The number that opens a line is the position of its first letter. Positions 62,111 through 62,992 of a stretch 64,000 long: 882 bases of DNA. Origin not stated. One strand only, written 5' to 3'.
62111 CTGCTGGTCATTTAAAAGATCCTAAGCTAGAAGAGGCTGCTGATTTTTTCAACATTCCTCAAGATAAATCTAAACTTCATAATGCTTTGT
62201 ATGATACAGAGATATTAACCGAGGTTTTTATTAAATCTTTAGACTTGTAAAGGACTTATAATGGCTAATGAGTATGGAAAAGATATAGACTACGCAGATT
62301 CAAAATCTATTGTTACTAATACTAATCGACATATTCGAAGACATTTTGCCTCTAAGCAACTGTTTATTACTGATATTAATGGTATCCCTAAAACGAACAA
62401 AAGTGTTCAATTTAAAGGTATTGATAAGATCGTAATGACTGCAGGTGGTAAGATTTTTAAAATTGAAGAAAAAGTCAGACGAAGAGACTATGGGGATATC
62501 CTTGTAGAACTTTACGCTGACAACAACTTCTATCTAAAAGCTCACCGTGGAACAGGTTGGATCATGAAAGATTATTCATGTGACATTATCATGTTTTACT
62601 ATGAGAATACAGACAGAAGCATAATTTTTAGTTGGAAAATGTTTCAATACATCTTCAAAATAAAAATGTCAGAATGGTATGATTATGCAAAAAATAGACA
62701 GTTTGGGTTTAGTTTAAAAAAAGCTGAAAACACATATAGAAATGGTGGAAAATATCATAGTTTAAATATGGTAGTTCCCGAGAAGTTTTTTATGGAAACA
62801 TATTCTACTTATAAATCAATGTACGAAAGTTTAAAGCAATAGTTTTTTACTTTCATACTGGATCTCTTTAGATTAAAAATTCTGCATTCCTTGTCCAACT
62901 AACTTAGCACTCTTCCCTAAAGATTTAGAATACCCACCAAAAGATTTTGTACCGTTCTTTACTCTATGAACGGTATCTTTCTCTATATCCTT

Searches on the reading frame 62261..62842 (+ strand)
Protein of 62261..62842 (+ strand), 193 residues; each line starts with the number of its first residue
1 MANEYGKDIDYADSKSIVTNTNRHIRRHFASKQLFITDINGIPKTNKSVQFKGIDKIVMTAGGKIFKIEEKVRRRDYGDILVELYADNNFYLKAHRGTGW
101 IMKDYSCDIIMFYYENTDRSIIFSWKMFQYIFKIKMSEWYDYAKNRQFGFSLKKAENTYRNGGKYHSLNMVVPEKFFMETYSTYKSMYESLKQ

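Call 17: find_encoding_contigs(protein=window:62261-62842:+, flank=10000, max_places=3)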
Protein window:62261-62842:+ (193 aa): 2 contigs read that carry it; 1 place shown.
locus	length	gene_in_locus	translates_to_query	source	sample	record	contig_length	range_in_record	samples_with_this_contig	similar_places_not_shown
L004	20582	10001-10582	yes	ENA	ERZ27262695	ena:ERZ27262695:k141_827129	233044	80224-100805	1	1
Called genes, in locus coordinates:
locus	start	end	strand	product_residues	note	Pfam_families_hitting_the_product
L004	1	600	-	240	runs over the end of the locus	-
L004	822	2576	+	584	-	-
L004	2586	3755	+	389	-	-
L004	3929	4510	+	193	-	PF00436:SSB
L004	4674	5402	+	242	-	-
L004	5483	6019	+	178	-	-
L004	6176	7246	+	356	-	-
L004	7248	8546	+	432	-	-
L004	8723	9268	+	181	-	PF00625:Guanylate_kin, PF13238:AAA_18 (faint)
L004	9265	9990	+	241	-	PF00929:RNase_T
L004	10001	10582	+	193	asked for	-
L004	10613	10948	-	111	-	-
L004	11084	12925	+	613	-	-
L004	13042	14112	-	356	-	PF00154:RecA_N, PF06745:ATPase (faint), PF08423:Rad51, PF21096:RecA_C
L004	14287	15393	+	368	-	PF00091:Tubulin, PF12327:FtsZ_C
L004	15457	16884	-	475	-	PF13598:DUF4139 (weak)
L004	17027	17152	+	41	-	-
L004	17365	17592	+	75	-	-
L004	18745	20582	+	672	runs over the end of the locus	PF00580:UvrD-helicase, PF13245:AAA_19, PF01443:Viral_helicase1 (faint), PF13361:UvrD_C, PF13538:UvrD_C_2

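Call 42: search_protein_families(library=phrogs, proteins=[L004:11084-12925:+], max_evalue=0.001)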
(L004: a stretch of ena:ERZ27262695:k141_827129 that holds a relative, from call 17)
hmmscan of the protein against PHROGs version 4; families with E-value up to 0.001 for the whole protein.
L004:11084-12925:+ (613 aa): 0 families

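Call 46: search_protein_families(library=pfam, proteins=[window:62261-62842:+], max_evalue=0.001)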
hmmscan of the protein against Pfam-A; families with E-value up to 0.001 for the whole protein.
window:62261-62842:+ (193 aa): 0 families

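Call 76: search_protein_families(library=phrogs, proteins=[window:62261-62842:+, L004:15457-16884:-], max_evalue=0.00001)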
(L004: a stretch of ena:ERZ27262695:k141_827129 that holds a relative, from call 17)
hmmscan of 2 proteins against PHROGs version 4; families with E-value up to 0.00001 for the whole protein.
window:62261-62842:+ (193 aa): 0 families

L004:15457-16884:- (475 aa): 0 families

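Call 86: find_homologous_proteins(query=L004:13042-14112:-, max_evalue=1e-30)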
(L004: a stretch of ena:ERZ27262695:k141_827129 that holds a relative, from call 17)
Query L004:13042-14112:- (356 aa): 8000 proteins with E <= 1e-30 among 8000 candidates; the best 120 are listed.
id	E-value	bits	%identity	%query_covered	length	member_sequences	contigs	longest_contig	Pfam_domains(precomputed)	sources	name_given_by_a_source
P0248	1.6e-223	759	100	100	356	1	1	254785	PF06745.20,PF08423.18,PF00154.28,PF21096.3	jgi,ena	-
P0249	5.1e-149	514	67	97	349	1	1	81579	PF06745.20,PF08423.18,PF00154.28,PF21096.3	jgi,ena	-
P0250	9.6e-148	510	70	95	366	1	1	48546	PF06745.20,PF08423.18,PF00154.28,PF21096.3,PF27531.1,PF13481.13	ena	-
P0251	1.4e-147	509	70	95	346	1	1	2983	PF06745.20,PF08423.18,PF00154.28,PF21096.3,PF27531.1,PF13481.13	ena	-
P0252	1.6e-147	509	70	94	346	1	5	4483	PF06745.20,PF08423.18,PF00154.28,PF21096.3,PF27531.1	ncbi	-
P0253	2.0e-147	509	69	98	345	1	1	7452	PF06745.20,PF08423.18,PF00154.28,PF21096.3,PF27531.1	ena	-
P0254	2.2e-147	509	69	94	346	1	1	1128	PF06745.20,PF08423.18,PF00154.28,PF21096.3,PF27531.1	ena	-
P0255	3.5e-147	508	73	90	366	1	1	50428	PF06745.20,PF08423.18,PF00154.28,PF21096.3,PF27531.1,PF13481.13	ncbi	-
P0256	4.4e-147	508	70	94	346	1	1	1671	PF06745.20,PF08423.18,PF00154.28,PF21096.3,PF27531.1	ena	-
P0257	6.7e-147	507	73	90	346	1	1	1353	PF06745.20,PF08423.18,PF00154.28,PF21096.3,PF27531.1,PF13481.13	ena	-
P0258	6.7e-147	507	68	98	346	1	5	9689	PF06745.20,PF08423.18,PF00154.28,PF21096.3,PF27531.1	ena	-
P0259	6.9e-147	507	72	90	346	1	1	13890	PF06745.20,PF08423.18,PF00154.28,PF21096.3,PF27531.1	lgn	-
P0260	1.1e-146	506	70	92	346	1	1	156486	PF06745.20,PF08423.18,PF00154.28,PF21096.3,PF27531.1,PF13481.13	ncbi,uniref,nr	ncbi:recombinase RecA [Arcobacter sp. F2176]|uniref:recombinase RecA n=1 Tax=Arcobacter sp. F2176 Ta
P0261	1.1e-146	506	69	95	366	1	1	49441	PF06745.20,PF08423.18,PF00154.28,PF21096.3,PF27531.1,PF13481.13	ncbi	-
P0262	1.2e-146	506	70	92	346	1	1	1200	PF06745.20,PF08423.18,PF00154.28,PF21096.3,PF27531.1,PF13481.13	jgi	jgi:recombination protein RecA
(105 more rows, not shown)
